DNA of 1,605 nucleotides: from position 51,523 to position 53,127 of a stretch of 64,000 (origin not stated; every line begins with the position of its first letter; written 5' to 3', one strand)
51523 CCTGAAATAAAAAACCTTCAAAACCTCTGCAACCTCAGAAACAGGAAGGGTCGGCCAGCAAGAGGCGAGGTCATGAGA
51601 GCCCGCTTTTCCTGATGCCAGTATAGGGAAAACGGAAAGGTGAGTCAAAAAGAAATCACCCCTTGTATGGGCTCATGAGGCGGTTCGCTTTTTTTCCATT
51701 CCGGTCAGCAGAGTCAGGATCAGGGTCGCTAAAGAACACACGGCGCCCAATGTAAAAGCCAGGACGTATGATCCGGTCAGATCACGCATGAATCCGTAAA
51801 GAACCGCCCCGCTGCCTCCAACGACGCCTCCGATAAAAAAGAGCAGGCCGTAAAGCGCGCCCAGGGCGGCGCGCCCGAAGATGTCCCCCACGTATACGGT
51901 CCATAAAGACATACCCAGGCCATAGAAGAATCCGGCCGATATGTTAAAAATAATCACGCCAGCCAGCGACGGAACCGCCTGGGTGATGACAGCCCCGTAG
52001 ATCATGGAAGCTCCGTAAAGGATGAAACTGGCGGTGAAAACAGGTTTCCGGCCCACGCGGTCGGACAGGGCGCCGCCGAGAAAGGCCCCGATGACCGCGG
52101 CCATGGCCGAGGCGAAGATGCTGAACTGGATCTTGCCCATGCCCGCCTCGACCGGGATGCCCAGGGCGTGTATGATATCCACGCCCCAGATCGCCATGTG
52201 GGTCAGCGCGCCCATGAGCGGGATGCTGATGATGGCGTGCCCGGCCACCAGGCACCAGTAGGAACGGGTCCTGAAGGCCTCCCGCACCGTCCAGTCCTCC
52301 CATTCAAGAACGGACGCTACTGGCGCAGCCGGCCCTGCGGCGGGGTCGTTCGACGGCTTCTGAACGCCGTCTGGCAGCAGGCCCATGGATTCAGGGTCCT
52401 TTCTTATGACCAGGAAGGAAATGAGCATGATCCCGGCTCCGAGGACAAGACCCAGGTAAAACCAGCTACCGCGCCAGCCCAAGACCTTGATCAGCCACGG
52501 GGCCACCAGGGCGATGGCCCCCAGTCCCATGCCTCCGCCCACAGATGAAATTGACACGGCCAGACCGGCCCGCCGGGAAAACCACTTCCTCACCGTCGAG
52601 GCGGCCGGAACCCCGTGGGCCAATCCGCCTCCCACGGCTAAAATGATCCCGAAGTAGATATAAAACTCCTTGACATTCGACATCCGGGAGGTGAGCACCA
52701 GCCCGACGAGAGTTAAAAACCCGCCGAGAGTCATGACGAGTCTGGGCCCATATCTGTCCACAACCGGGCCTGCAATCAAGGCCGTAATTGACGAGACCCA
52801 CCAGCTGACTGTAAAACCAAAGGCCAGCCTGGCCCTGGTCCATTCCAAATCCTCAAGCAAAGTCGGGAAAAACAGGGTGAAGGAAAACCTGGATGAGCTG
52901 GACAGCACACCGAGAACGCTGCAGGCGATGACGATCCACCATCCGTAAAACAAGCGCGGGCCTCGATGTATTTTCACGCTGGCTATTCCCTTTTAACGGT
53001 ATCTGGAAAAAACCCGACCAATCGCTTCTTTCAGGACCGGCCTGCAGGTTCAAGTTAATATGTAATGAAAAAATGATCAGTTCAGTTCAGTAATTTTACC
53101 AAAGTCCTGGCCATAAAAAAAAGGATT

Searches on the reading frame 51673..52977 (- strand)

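Call 44: search_protein_families(library=pfam, proteins=[window:51673-52977:-], max_evalue=0.000001)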
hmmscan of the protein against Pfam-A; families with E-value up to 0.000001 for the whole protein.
window:51673-52977:- (434 aa): 1 family
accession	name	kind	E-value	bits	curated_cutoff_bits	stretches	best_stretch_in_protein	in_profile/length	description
PF07690.21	MFS_1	-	3.1e-34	118.9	33.4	2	21-268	3-231/347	Major Facilitator Superfamily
